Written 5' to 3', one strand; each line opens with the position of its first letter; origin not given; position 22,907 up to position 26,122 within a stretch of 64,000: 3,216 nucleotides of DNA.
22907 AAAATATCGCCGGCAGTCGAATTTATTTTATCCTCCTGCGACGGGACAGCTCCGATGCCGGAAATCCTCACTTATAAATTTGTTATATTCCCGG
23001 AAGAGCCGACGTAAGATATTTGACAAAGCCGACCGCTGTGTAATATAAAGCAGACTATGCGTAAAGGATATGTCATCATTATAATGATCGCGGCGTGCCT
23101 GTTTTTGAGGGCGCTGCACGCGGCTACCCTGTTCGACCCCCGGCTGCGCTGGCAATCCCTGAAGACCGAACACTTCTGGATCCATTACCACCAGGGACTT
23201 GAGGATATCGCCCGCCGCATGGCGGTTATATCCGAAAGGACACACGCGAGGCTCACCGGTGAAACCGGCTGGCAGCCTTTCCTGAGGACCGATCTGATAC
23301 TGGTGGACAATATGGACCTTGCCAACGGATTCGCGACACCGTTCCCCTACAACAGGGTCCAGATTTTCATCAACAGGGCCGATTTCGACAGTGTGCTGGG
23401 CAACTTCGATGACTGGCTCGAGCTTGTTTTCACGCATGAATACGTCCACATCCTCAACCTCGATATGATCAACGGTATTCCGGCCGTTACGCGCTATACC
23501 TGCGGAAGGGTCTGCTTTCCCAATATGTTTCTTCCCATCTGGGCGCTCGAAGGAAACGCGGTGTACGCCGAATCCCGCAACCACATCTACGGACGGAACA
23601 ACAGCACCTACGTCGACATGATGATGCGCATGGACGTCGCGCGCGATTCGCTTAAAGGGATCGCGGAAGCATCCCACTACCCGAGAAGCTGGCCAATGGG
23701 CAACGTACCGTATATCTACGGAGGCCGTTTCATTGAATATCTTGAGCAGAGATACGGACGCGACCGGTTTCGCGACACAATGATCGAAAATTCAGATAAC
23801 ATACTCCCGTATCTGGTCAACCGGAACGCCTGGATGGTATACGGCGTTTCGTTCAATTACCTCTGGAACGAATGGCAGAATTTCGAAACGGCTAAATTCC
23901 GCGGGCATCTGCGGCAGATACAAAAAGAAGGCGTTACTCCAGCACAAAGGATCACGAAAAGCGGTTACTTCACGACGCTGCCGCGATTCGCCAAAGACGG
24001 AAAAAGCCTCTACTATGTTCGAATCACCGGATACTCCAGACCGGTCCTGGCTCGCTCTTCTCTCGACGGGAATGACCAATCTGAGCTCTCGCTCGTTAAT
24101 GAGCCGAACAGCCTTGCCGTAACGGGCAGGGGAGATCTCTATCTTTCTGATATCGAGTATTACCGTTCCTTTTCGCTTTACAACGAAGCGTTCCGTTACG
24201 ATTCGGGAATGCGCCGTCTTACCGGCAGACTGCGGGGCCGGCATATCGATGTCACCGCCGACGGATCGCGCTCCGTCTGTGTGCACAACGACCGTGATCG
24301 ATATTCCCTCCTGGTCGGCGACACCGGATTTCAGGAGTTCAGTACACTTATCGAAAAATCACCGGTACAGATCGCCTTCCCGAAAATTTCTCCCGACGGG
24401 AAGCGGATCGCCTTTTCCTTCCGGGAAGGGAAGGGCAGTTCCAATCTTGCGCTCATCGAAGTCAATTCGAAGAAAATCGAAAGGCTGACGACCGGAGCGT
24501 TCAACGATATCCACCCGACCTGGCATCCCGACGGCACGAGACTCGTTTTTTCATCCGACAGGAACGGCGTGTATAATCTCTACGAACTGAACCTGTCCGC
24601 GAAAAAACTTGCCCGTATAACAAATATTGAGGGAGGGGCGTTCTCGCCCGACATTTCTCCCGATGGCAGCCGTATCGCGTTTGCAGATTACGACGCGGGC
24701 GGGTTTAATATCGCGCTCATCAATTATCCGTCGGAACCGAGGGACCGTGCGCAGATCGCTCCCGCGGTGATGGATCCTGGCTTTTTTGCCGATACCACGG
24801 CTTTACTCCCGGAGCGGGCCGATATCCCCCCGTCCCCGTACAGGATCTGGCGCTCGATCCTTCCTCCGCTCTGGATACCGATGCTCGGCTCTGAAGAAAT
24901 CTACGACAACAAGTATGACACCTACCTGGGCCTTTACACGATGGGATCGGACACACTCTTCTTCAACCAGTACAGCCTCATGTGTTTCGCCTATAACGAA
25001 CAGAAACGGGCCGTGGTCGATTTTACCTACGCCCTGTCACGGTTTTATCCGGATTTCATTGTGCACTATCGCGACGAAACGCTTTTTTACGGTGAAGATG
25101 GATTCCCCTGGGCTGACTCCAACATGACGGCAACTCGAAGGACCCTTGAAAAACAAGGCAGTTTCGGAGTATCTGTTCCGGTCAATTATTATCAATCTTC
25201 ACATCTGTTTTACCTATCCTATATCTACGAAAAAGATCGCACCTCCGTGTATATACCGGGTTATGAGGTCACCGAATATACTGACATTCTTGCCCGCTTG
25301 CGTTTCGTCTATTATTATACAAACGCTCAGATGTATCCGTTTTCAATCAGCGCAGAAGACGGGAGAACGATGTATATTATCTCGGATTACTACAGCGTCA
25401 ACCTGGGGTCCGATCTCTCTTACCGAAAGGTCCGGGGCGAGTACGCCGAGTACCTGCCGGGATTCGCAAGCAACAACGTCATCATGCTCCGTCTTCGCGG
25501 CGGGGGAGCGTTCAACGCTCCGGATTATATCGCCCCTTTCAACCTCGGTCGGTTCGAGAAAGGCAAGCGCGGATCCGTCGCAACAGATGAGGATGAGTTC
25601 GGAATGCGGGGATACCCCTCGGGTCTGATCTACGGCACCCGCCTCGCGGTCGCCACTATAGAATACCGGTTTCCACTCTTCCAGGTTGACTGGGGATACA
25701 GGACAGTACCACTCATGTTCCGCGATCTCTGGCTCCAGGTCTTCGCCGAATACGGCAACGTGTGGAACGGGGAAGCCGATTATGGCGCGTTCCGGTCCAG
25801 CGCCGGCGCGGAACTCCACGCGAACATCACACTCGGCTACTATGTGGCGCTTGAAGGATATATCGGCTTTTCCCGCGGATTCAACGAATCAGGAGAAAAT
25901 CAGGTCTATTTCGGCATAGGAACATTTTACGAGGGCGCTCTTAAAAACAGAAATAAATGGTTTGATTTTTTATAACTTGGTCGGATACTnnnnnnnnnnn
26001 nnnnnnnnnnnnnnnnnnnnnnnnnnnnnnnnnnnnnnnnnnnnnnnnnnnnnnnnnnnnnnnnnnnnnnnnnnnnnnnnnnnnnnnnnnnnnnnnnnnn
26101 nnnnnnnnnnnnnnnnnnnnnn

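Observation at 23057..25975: Unusual fusion: HExxH metallopeptidase-like domain + TolB-type beta-propeller + C-terminal Omp85-family beta-barrel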

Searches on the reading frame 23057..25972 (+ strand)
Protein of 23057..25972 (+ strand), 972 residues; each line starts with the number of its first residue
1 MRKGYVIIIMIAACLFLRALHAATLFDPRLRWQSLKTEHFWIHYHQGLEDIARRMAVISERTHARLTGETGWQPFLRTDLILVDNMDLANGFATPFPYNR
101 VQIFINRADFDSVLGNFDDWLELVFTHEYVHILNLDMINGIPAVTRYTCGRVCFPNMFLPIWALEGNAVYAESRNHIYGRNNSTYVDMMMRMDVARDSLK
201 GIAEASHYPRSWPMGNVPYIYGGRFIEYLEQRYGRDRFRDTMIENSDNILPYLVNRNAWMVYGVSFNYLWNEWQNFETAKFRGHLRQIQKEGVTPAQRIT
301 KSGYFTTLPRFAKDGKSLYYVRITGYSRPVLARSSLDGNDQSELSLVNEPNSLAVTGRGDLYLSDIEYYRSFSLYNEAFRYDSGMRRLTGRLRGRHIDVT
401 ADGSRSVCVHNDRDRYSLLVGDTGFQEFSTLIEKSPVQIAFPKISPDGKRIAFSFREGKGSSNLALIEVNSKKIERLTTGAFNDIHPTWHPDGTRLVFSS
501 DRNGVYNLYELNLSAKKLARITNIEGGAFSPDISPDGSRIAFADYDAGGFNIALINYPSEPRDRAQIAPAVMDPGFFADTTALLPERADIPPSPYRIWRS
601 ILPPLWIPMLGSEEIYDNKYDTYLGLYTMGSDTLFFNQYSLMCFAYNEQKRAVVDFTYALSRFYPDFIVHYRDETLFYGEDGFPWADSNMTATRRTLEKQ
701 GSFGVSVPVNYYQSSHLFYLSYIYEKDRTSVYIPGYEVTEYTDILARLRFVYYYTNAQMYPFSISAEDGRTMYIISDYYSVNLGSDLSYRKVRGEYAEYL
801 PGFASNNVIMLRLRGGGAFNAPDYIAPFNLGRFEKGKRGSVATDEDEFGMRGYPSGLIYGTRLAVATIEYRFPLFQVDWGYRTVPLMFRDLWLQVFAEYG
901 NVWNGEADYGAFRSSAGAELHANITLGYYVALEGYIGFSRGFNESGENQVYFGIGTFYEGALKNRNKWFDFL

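Call 3: search_protein_families(library=pfam, proteins=[window:23057-25972:+], max_evalue=1)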
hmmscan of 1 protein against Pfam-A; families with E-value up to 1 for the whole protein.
window:23057-25972:+ (972 aa): 5 families
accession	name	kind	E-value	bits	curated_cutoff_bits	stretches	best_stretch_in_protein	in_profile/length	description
PF07676.18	PD40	-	6.2e-27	93.4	20.9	4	475-509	2-37/38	WD40-like Beta Propeller Repeat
PF00930.27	DPPIV_N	-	0.0017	17.6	22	1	459-523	20-80/354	Dipeptidyl peptidase IV (DPP IV) N-terminal region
PF25174.1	Beta-prop_THOC3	-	0.0021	17.6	305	1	443-547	95-193/272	THOC3 beta-propeller domain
PF13485.12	Peptidase_MA_2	-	0.14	12.4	32.4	1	157-276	88-198/201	Peptidase MA superfamily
PF16217.10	M64_N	-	0.15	12.1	27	0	258-280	63-85/122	Peptidase M64 N-terminus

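Call 4: search_protein_families(library=ncbifam, proteins=[window:23057-25972:+], max_evalue=1)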
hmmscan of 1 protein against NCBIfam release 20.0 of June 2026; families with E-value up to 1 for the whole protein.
window:23057-25972:+ (972 aa): 9 families
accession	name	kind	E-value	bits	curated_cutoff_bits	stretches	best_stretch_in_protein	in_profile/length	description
TIGR02800.1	propeller_TolB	equivalog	1.8e-30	106.2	343.15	1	432-559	230-356/418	Tol-Pal system beta propeller repeat protein TolB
NF002183.0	PRK01029.1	equivalog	4.3e-12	45.8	405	1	402-526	291-415/429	Tol-Pal system protein TolB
NF053518.1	DipepPtdsDpp5Prph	equivalog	4.3e-10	38.8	900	1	439-543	14-123/655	dipeptidyl-peptidase Dpp5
NF003124.0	PRK04043.1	equivalog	2e-08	33.5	428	1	439-521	235-316/419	Tol-Pal system protein TolB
NF033523.0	lasso_peptidase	equivalog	8.1e-08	31.5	400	1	475-543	81-149/638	Atxe2 family lasso peptide isopeptidase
TIGR02171.1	Fb_sc_TIGR02171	subfamily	0.00024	19.2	544.35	1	494-543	319-367/912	TIGR02171 family lipoprotein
TIGR04275.1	beta_prop_Msarc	repeat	0.00086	19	85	1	520-556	3-37/40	beta-propeller repeat protein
NF058613.1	OMPAssmBamADein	equivalog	0.0036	15.3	1050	1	842-958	750-857/857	outer membrane protein assembly factor BamA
NF048007.1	MmpL3Stblzr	equivalog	0.006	15.8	600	1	398-548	139-290/366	MmpL3/TtfA transport complex stabilizer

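Call 5: search_solved_structures(query=window:23057-25972:+, max_evalue=1, show_alignments=3)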
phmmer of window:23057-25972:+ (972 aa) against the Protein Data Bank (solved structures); distinct sequences matched with E-value up to 1: 21.
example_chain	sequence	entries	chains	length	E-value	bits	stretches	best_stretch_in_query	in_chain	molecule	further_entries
4pwz_A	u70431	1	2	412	2.2e-21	78.8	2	440-553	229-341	Protein TolB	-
4r40_A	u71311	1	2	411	2.2e-21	78.8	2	440-553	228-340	Protein TolB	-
6pnv_A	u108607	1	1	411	5.3e-20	74.2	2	440-552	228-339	Tol-Pal system protein TolB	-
7nst_E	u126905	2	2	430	4.1e-19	71.3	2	438-553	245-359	Tol-Pal system protein TolB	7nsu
2w8b_A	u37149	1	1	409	2.2e-18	68.9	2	438-553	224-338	PROTEIN TOLB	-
4jml_A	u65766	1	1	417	2.6e-18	68.6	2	439-553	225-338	Protein TolB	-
2hqs_A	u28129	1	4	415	2.9e-18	68.5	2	439-553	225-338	Protein tolB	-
2w8b_B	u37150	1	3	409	3.3e-18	68.3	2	439-553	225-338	PROTEIN TOLB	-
3iax_A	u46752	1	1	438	3.7e-18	68.1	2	439-553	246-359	Protein tolB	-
1c5k_A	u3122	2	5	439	4.8e-18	67.7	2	439-553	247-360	PROTEIN (TOLB PROTEIN) | PROTEIN TOLB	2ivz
1crz_A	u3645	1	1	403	5.1e-18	67.7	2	439-553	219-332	TOLB PROTEIN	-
7mx5_A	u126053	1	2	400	2.3e-13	52.3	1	413-549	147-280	Tol-Pal system protein TolB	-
2ojh_A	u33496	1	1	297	5e-13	51.2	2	470-551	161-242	Uncharacterized protein Atu1656/AGR_C_3050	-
8wt1_A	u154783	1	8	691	2.6e-05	25.6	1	440-541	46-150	S9 family peptidase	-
5yzm_A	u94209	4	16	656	0.0024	19.1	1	461-543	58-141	Acyl-peptide hydrolase, putative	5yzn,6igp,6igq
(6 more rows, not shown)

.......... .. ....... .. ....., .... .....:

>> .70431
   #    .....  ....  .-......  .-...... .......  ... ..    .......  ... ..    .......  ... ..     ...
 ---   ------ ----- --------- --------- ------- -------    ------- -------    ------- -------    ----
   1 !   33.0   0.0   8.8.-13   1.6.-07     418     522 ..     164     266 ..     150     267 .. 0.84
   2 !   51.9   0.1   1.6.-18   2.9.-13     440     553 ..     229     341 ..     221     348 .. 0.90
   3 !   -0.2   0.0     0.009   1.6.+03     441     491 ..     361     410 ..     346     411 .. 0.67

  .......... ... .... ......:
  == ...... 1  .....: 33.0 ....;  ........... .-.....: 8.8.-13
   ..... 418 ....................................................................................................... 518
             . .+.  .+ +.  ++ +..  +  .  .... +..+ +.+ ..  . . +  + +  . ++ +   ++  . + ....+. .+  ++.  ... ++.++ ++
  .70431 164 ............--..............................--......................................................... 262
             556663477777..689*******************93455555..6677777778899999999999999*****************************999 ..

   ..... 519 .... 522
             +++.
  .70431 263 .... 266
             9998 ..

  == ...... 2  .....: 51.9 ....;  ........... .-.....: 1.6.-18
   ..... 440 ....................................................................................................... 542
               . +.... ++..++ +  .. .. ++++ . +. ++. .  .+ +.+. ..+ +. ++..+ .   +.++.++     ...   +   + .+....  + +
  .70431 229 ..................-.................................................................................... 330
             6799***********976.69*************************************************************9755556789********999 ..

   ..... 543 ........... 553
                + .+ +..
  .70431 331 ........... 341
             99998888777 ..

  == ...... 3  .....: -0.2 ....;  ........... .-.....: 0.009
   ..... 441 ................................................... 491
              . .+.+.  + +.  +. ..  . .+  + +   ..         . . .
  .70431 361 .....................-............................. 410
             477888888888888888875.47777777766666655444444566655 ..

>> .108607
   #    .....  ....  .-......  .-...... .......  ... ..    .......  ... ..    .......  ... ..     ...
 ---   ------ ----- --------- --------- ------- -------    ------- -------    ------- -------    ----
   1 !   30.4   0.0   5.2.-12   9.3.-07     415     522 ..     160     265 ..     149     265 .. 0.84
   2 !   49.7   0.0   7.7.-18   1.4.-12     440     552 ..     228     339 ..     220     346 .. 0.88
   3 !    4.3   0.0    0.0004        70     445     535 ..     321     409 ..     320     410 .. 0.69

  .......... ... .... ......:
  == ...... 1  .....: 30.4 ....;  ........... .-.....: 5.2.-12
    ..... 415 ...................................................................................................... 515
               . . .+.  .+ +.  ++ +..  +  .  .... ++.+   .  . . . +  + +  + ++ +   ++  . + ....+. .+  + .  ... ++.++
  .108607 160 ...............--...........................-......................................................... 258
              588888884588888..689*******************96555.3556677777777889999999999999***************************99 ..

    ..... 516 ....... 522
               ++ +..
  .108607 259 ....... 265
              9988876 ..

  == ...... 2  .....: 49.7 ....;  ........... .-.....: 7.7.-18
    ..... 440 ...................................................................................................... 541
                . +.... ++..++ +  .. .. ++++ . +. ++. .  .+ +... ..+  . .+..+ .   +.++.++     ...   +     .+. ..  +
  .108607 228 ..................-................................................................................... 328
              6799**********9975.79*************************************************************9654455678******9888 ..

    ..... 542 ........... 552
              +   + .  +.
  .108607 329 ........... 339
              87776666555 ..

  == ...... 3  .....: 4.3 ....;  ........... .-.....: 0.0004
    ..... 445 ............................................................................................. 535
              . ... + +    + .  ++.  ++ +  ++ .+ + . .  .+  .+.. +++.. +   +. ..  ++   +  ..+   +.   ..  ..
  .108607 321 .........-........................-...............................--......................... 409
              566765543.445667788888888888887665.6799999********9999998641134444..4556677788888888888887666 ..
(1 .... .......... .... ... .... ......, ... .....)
